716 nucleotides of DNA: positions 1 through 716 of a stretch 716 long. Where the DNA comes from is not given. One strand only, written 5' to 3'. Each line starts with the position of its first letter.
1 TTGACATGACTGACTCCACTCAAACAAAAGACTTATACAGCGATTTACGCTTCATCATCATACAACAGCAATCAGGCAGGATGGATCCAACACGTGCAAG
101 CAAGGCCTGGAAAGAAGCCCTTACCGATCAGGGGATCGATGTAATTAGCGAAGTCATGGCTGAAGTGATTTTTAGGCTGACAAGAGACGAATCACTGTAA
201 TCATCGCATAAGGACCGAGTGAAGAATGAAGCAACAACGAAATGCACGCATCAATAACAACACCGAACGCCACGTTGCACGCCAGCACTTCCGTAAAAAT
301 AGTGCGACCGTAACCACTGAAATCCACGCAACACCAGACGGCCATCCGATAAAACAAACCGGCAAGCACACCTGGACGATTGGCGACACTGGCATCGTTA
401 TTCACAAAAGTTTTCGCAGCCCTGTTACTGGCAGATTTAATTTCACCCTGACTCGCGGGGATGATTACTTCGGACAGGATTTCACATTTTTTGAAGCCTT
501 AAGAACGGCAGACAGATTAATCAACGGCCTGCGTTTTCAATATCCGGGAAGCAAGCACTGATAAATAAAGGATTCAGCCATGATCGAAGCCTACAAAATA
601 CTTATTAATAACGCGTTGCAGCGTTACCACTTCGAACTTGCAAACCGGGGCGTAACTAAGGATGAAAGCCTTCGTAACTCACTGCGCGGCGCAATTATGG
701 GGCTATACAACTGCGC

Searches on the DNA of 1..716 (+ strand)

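Call 3: search_dna_similar(query=window:1-716:+, collection=ecoli_genomes, mode=near)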
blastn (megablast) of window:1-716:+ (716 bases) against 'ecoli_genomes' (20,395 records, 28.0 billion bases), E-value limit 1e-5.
Records with a match: 32; places in all: 39; records where one place covers at least 80% of the query: 6.
Genomes with a match: 32 of 5426; with a place that covers at least 80% of the query: 6. Places per genome that has any: lowest 1, median 1, highest 2. On chromosomes: 39 places; on plasmids: 0.
Best place of each record, by identity: >=99% 1; 95-99% 20; 80-90% 4; 60-80% 7.
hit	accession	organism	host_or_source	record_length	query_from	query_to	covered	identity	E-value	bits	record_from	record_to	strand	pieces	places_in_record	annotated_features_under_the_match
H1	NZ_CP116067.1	Escherichia coli strain DETEC-S792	ICU staff rectal swab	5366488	1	716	100%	100.0%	0e+0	1323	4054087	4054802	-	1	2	DUF4761 family protein | hypothetical protein (x2) | DUF4754 family protein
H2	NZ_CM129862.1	Escherichia coli strain SW070917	wastewater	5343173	1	716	100%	98.0%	0e+0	1245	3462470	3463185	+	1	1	DUF4761 family protein | hypothetical protein | DUF4754 family protein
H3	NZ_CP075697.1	Escherichia coli strain STEC2018-607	Homo sapiens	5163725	1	716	100%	97.6%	0e+0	1229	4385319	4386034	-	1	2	DUF4761 family protein | hypothetical protein | DUF4754 family protein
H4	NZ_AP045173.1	Escherichia coli strain JNEC-KY177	Homo sapiens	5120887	1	716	100%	97.5%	0e+0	1223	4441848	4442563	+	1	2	DUF4761 family protein | hypothetical protein | DUF4754 family protein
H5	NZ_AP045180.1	Escherichia coli strain JNEC-KY204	Homo sapiens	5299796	1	716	100%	96.9%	0e+0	1201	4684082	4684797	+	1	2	DUF4761 family protein | hypothetical protein (x2) | DUF4754 family protein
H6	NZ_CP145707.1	Escherichia coli strain S1-CAM-02-A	Homo sapiens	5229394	1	716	100%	96.8%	0e+0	1195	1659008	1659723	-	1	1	DUF4761 family protein | hypothetical protein | DUF4754 family protein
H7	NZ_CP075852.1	Escherichia coli strain S19-651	Homo sapiens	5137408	1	508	71%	97.4%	0e+0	867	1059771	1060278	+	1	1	DUF4761 family protein | hypothetical protein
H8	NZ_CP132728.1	Escherichia coli strain LZSFT34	-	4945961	1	508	71%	97.4%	0e+0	867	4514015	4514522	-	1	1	DUF4761 family protein | hypothetical protein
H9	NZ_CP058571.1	Escherichia coli strain EC2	Homo sapiens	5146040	1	508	71%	96.3%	0e+0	833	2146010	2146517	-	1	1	DUF4761 family protein | hypothetical protein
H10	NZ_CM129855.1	Escherichia coli strain SW071611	wastewater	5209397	1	508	71%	96.3%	0e+0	833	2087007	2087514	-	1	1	DUF4761 family protein | hypothetical protein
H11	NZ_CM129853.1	Escherichia coli strain SW071619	wastewater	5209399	1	508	71%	96.3%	0e+0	833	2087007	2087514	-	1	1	DUF4761 family protein | hypothetical protein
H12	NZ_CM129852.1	Escherichia coli strain SW07163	wastewater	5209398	1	508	71%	96.3%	0e+0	833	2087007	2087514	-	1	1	DUF4761 family protein | hypothetical protein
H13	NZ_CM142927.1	Escherichia coli strain UCPROB-002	Homo sapiens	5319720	1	508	71%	96.3%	0e+0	833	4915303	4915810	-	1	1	DUF4761 family protein | hypothetical protein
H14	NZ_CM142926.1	Escherichia coli strain UCPROB-001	Homo sapiens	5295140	1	508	71%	96.3%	0e+0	833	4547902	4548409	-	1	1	DUF4761 family protein | hypothetical protein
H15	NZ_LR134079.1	Escherichia coli strain NCTC9112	missing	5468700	1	508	71%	96.3%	0e+0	833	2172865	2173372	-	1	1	DUF4761 family protein | hypothetical protein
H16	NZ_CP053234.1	Escherichia coli strain SCU-106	Homo sapiens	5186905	1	513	72%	87.0%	2e-163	584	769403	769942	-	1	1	DUF4761 family protein | hypothetical protein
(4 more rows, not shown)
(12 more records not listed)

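Call 4: search_dna_similar(query=window:1-716:+, collection=phages, mode=near)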
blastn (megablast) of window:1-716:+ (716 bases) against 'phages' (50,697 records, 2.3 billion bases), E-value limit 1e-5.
No match.

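Call 5: search_dna_similar(query=window:1-716:+, collection=plasmids, mode=near)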
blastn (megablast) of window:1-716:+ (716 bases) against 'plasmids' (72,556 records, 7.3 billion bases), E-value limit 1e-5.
Records with a match: 2; places in all: 2; records where one place covers at least 80% of the query: 0.
Best place of each record, by identity: 80-90% 1; 60-80% 1.
By first word of the organism name: Escherichia 2.
By predicted mobility (MOB-suite, as given by PLSDB): non-mobilizable 2.
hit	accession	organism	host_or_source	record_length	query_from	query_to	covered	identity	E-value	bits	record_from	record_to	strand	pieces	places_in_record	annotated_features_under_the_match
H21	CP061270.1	Escherichia coli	Sheep,cell culture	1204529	325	716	55%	80.2%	2e-74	287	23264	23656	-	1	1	DUF4761 family protein | DUF4754 family protein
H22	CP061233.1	Escherichia coli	Sheep,cell culture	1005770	325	716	55%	78.9%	3e-66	259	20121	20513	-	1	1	DUF4761 family protein | DUF4754 family protein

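Call 6: get_annotated_region(hit=H1, flank=12000)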
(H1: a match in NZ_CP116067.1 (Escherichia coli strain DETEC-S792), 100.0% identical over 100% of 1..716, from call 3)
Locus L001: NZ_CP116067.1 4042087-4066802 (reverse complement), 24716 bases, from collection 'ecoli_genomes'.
description: Escherichia coli strain DETEC-S792 chromosome, complete genome
organism: Escherichia coli strain DETEC-S792 (NCBI taxid 562)
replicon: chromosome; assembly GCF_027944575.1
host: -; source: ICU staff rectal swab; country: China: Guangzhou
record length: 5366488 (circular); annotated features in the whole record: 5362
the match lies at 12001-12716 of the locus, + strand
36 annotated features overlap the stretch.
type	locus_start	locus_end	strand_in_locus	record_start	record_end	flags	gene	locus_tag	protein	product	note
CDS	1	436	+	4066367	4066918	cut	yjgA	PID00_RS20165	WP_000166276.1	ribosome biogenesis factor YjgA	-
CDS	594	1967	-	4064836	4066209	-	mpl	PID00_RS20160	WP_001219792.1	UDP-N-acetylmuramate:L-alanyl-gamma-D-glutamyl-meso-diaminopimelate ligase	-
CDS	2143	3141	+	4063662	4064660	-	fbp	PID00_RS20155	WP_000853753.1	class 1 fructose-bisphosphatase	-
CDS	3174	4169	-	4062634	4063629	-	yjfF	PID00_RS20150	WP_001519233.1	galactofuranose ABC transporter, permease protein YjfF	-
CDS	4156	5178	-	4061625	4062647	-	ytfT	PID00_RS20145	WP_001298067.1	galactofuranose ABC transporter, ATP-binding protein YtfT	-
CDS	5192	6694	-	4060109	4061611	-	ytfR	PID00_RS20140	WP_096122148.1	galactofuranose ABC transporter, ATP-binding protein YtfR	-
CDS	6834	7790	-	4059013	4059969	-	ytfQ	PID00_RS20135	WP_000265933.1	galactofuranose ABC transporter substrate-binding protein YtfQ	-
CDS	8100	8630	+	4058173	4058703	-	ppa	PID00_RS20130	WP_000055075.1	inorganic diphosphatase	-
CDS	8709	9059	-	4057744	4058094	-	chpB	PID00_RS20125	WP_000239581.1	endoribonuclease toxin ChpB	-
CDS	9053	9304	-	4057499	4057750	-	chpS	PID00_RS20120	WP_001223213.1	type II toxin-antitoxin system antitoxin ChpS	-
CDS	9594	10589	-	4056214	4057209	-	-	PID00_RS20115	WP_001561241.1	tyrosine-type recombinase/integrase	-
CDS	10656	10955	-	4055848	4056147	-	-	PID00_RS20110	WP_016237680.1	helix-turn-helix domain-containing protein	-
CDS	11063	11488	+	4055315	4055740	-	-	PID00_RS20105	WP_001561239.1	Cox family DNA-binding protein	-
CDS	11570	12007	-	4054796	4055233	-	-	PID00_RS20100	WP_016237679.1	hypothetical protein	-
CDS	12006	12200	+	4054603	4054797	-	-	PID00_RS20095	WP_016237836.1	hypothetical protein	-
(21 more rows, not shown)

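Call 13: get_annotated_region(hit=H16, flank=2500)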
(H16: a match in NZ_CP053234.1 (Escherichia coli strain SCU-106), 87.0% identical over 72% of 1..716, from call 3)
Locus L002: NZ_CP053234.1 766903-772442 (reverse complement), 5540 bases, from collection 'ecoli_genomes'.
description: Escherichia coli strain SCU-106 chromosome, complete genome
organism: Escherichia coli strain SCU-106 (NCBI taxid 562)
replicon: chromosome; assembly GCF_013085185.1
host: Homo sapiens; source: rectal swab from healthy college student; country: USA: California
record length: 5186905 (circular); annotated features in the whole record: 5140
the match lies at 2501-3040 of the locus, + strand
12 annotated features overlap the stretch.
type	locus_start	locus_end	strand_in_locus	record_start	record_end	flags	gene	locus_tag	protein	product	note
CDS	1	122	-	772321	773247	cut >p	-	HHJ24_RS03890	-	molybdopterin-dependent oxidoreductase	incomplete; partial in the middle of a contig; missing C-terminus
CDS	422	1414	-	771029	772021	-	-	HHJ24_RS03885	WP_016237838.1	phage integrase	-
CDS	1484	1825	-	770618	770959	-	-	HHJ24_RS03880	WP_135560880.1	helix-turn-helix domain-containing protein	-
CDS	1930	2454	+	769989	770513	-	-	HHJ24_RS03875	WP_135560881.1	transcriptional regulator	-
CDS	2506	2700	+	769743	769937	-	-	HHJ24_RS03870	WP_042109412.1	hypothetical protein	-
CDS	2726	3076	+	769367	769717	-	-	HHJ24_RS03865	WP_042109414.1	DUF4761 family protein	-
CDS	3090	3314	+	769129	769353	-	-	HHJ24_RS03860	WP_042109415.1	hypothetical protein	-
CDS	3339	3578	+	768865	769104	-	-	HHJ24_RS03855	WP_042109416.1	DUF4754 family protein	-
CDS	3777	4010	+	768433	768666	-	-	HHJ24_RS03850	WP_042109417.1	hypothetical protein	-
CDS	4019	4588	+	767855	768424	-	-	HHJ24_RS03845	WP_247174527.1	3'-5' exonuclease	-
CDS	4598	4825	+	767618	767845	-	-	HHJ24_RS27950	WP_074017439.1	ParE family toxin-like protein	-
CDS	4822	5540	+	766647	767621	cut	-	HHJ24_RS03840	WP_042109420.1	DNA adenine methylase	-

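Call 14: get_annotated_region(hit=H9, flank=2500)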
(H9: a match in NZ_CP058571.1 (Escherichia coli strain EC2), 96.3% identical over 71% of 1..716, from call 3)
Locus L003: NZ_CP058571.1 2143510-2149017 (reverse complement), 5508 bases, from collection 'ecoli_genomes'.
description: Escherichia coli strain EC2 chromosome, complete genome
organism: Escherichia coli strain EC2 (NCBI taxid 562)
replicon: chromosome; assembly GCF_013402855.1
host: Homo sapiens; source: urinary tract; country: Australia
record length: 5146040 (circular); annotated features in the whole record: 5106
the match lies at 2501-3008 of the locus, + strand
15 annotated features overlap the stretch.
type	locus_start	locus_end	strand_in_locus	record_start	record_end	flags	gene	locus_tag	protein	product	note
CDS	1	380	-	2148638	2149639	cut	-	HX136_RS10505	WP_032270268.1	phage integrase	-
CDS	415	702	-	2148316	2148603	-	-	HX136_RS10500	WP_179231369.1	hypothetical protein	-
CDS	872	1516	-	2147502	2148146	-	-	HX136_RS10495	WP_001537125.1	hypothetical protein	-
CDS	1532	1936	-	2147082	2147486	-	-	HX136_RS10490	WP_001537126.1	transcriptional regulator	-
CDS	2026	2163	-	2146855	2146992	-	-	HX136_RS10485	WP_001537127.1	hypothetical protein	-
CDS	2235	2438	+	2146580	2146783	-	-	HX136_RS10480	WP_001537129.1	hypothetical protein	-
CDS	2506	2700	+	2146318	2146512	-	-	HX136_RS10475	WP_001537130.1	hypothetical protein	-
CDS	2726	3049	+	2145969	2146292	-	-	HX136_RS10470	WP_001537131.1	DUF4761 family protein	-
CDS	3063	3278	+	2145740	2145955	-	-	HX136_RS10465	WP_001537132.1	hypothetical protein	-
CDS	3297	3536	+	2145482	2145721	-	-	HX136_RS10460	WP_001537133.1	DUF4754 family protein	-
CDS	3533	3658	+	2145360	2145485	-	-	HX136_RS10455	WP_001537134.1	hypothetical protein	-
CDS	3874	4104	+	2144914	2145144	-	-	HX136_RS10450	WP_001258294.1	hypothetical protein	-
CDS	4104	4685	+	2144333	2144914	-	-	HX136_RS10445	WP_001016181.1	3'-5' exonuclease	-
CDS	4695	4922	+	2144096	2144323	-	-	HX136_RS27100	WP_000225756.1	ParE family toxin-like protein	-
CDS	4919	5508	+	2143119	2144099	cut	-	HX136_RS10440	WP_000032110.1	DNA adenine methylase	-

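Call 15: search_dna_similar(query=window:1-225:+, collection=ecoli_genomes, mode=distant, max_rows=60)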
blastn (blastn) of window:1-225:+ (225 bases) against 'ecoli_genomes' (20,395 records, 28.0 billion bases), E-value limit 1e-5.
Records with a match: 20; places in all: 24; records where one place covers at least 80% of the query: 20.
Genomes with a match: 20 of 5426; with a place that covers at least 80% of the query: 20. Places per genome that has any: lowest 1, median 1, highest 2. On chromosomes: 24 places; on plasmids: 0.
Best place of each record, by identity: >=99% 7; 95-99% 11; 80-90% 1; 60-80% 1.
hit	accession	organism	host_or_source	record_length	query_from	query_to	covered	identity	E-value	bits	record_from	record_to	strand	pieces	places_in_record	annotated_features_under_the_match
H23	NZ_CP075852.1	Escherichia coli strain S19-651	Homo sapiens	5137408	1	225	100%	100.0%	2e-110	407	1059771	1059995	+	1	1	hypothetical protein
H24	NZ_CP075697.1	Escherichia coli strain STEC2018-607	Homo sapiens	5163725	1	225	100%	100.0%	2e-110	407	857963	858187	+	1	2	hypothetical protein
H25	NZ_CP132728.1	Escherichia coli strain LZSFT34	-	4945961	1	225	100%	100.0%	2e-110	407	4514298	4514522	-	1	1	hypothetical protein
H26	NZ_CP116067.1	Escherichia coli strain DETEC-S792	ICU staff rectal swab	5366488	1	225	100%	100.0%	2e-110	407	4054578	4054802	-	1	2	hypothetical protein (x2)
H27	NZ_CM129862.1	Escherichia coli strain SW070917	wastewater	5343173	1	225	100%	100.0%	2e-110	407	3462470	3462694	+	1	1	hypothetical protein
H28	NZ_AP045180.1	Escherichia coli strain JNEC-KY204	Homo sapiens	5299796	1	225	100%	100.0%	2e-110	407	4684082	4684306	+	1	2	hypothetical protein (x2)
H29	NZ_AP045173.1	Escherichia coli strain JNEC-KY177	Homo sapiens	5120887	1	225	100%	100.0%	2e-110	407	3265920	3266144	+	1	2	hypothetical protein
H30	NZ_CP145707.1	Escherichia coli strain S1-CAM-02-A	Homo sapiens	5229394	1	225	100%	98.2%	4e-105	389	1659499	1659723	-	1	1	hypothetical protein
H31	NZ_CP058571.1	Escherichia coli strain EC2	Homo sapiens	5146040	1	225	100%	97.3%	2e-102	379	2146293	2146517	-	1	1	hypothetical protein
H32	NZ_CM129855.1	Escherichia coli strain SW071611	wastewater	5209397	1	225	100%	97.3%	2e-102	379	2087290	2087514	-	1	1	hypothetical protein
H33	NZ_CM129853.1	Escherichia coli strain SW071619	wastewater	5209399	1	225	100%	97.3%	2e-102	379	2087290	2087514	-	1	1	hypothetical protein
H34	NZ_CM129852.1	Escherichia coli strain SW07163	wastewater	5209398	1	225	100%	97.3%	2e-102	379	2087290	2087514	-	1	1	hypothetical protein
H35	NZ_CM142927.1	Escherichia coli strain UCPROB-002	Homo sapiens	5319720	1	225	100%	97.3%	2e-102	379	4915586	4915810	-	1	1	hypothetical protein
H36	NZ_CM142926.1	Escherichia coli strain UCPROB-001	Homo sapiens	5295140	1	225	100%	97.3%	2e-102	379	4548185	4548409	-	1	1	hypothetical protein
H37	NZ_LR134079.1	Escherichia coli strain NCTC9112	missing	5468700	1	225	100%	97.3%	2e-102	379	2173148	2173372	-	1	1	hypothetical protein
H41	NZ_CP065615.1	Escherichia coli strain FDAARGOS_943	missing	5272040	1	216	96%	82.6%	4e-55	223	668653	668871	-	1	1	hypothetical protein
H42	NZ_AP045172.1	Escherichia coli strain JNEC-KY176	Homo sapiens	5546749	21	225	91%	71.8%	2e-20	107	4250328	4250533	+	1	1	none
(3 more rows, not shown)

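Call 17: get_annotated_region(hit=H41, flank=2500)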
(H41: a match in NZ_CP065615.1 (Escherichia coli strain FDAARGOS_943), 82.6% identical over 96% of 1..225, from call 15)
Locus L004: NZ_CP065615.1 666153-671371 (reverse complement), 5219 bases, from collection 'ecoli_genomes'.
description: Escherichia coli strain FDAARGOS_943 chromosome, complete genome
organism: Escherichia coli strain FDAARGOS_943 (NCBI taxid 562)
replicon: chromosome; assembly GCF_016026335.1
host: missing; source: missing; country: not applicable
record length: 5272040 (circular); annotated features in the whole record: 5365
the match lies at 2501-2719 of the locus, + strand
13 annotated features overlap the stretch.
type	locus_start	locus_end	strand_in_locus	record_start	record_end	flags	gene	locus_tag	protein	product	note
CDS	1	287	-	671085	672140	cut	-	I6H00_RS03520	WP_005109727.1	phage integrase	-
CDS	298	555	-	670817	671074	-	-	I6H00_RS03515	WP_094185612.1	BRCT domain-containing protein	-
CDS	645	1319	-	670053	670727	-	-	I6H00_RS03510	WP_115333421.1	hypothetical protein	-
CDS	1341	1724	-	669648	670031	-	-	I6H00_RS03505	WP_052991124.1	helix-turn-helix transcriptional regulator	-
CDS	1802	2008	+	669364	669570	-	-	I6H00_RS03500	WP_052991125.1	hypothetical protein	-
CDS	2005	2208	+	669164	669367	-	-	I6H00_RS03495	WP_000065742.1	hypothetical protein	-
CDS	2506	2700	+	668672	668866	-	-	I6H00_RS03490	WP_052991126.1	hypothetical protein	-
CDS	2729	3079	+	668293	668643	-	-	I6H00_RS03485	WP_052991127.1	DUF4761 family protein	-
CDS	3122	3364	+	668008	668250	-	-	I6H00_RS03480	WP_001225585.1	hypothetical protein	-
CDS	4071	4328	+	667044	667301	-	-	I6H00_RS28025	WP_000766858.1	ParE family toxin-like protein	-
CDS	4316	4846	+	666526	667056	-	-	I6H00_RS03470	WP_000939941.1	hypothetical protein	-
CDS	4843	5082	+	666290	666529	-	-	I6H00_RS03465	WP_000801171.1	hypothetical protein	-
CDS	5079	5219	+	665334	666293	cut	-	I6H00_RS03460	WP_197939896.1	DNA adenine methylase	-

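Call 18: get_annotated_region(hit=H42, flank=2500)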
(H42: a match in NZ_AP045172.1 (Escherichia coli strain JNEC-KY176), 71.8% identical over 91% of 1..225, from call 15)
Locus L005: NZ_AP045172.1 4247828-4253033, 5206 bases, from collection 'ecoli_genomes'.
description: Escherichia coli strain JNEC-KY176 chromosome, complete genome
organism: Escherichia coli strain JNEC-KY176 (NCBI taxid 562)
replicon: chromosome; assembly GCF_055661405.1
host: Homo sapiens; source: clinical; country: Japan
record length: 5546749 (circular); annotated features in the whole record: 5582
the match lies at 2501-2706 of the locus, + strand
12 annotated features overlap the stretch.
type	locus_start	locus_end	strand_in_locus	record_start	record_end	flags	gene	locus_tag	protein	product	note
CDS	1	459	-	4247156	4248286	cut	prpC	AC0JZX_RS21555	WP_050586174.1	bifunctional 2-methylcitrate synthase/citrate synthase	-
CDS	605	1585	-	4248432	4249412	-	-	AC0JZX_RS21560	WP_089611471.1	phage integrase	-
CDS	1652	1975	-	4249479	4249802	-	-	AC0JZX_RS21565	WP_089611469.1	helix-turn-helix domain-containing protein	-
CDS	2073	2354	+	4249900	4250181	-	-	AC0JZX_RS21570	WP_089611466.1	Cox family DNA-binding protein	-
CDS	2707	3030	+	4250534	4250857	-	-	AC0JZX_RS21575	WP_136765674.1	DUF4761 family protein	-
CDS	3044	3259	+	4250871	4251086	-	-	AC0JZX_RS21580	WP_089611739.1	hypothetical protein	-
CDS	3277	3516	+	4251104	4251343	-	-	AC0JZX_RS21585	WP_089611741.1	DUF4754 family protein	-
CDS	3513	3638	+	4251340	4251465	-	-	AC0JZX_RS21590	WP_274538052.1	hypothetical protein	-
CDS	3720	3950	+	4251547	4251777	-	-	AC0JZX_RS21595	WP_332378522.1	hypothetical protein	-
CDS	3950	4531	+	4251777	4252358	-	-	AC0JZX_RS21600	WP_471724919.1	3'-5' exonuclease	-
CDS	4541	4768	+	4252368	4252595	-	-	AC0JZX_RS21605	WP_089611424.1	ParE family toxin-like protein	-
CDS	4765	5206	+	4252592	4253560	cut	-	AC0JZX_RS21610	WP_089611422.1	DNA adenine methylase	-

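Call 19: get_annotated_region(hit=H23, flank=2500)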
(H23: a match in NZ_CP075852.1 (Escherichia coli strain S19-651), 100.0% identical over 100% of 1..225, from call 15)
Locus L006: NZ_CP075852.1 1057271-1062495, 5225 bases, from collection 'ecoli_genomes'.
description: Escherichia coli strain S19-651 chromosome, complete genome
organism: Escherichia coli strain S19-651 (NCBI taxid 562)
replicon: chromosome; assembly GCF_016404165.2
host: Homo sapiens; source: stool; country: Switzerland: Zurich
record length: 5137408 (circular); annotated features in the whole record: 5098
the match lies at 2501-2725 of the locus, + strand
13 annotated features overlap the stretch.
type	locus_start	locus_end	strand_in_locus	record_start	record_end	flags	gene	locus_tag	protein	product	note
CDS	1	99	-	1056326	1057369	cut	nadA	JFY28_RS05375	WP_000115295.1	quinolinate synthase NadA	-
CDS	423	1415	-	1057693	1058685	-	-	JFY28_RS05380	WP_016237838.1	phage integrase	-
CDS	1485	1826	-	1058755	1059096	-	-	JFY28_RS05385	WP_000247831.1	helix-turn-helix domain-containing protein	-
CDS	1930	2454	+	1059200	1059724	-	-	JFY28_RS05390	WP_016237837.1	hypothetical protein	-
CDS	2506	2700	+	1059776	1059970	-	-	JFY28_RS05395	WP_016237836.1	hypothetical protein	-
CDS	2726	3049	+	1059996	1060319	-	-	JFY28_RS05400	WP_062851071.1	DUF4761 family protein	-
CDS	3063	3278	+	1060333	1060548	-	-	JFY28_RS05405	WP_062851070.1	hypothetical protein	-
CDS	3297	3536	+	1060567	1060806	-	-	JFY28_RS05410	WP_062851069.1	DUF4754 family protein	-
CDS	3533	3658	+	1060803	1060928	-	-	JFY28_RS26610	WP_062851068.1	hypothetical protein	-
CDS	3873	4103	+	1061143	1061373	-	-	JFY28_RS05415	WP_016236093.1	hypothetical protein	-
CDS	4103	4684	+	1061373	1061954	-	-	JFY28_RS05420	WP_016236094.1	3'-5' exonuclease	-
CDS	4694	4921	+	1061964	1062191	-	-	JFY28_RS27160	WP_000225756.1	ParE family toxin-like protein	-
CDS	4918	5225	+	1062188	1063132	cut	-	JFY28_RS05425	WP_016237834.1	DNA adenine methylase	-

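Call 20: get_annotated_region(hit=H24, flank=2500)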
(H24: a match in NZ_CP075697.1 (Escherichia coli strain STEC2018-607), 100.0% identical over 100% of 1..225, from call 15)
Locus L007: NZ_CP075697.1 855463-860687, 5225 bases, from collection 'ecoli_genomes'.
description: Escherichia coli strain STEC2018-607 chromosome, complete genome
organism: Escherichia coli strain STEC2018-607 (NCBI taxid 562)
replicon: chromosome; assembly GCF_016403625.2
host: Homo sapiens; source: stool; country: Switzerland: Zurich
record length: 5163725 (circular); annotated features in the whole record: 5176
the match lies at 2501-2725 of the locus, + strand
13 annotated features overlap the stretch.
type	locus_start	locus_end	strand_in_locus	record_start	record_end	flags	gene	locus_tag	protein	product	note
CDS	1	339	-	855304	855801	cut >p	-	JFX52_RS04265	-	DUF2138 family protein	incomplete; partial in the middle of a contig; missing N-terminus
CDS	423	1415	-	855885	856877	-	-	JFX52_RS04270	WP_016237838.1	phage integrase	-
CDS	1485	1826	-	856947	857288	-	-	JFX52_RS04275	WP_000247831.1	helix-turn-helix domain-containing protein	-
CDS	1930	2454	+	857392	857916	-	-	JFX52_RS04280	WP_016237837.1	hypothetical protein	-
CDS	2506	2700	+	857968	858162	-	-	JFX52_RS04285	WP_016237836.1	hypothetical protein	-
CDS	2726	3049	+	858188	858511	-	-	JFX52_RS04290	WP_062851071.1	DUF4761 family protein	-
CDS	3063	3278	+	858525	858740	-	-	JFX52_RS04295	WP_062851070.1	hypothetical protein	-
CDS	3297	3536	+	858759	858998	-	-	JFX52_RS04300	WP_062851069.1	DUF4754 family protein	-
CDS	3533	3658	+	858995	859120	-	-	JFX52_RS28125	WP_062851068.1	hypothetical protein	-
CDS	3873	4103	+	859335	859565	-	-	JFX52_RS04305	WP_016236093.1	hypothetical protein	-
CDS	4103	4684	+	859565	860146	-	-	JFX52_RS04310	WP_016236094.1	3'-5' exonuclease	-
CDS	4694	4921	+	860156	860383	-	-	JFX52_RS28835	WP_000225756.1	ParE family toxin-like protein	-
CDS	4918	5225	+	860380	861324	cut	-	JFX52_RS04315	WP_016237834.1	DNA adenine methylase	-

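Call 21: get_annotated_region(hit=H30, flank=2500)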
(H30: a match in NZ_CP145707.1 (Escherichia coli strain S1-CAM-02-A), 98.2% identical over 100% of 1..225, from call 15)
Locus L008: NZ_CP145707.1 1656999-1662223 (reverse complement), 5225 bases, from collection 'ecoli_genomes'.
description: Escherichia coli strain S1-CAM-02-A chromosome, complete genome
organism: Escherichia coli strain S1-CAM-02-A (NCBI taxid 562)
replicon: chromosome; assembly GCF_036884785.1
host: Homo sapiens; source: stool; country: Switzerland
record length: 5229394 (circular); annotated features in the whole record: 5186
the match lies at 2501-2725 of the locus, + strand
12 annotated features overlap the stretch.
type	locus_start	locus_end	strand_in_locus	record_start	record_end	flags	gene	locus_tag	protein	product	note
CDS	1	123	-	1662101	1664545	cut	dmsA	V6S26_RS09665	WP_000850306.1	dimethylsulfoxide reductase subunit A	-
CDS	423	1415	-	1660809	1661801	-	-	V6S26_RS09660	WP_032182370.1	phage integrase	-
CDS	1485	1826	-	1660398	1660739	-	-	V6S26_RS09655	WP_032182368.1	helix-turn-helix domain-containing protein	-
CDS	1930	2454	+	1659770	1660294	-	-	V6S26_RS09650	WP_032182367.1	transcriptional regulator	-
CDS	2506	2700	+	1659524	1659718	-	-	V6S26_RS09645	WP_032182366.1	hypothetical protein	-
CDS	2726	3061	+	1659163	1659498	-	-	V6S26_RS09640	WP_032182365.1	DUF4761 family protein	-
CDS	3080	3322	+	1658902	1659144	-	-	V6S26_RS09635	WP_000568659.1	DUF4754 family protein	-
CDS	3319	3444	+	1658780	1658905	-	-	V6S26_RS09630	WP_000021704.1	hypothetical protein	-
CDS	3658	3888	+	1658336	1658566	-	-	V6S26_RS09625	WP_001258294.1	hypothetical protein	-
CDS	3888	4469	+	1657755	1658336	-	-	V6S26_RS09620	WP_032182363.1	3'-5' exonuclease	-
CDS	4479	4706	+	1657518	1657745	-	-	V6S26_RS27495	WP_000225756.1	hypothetical protein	-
CDS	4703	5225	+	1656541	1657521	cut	-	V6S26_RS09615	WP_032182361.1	DNA adenine methylase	-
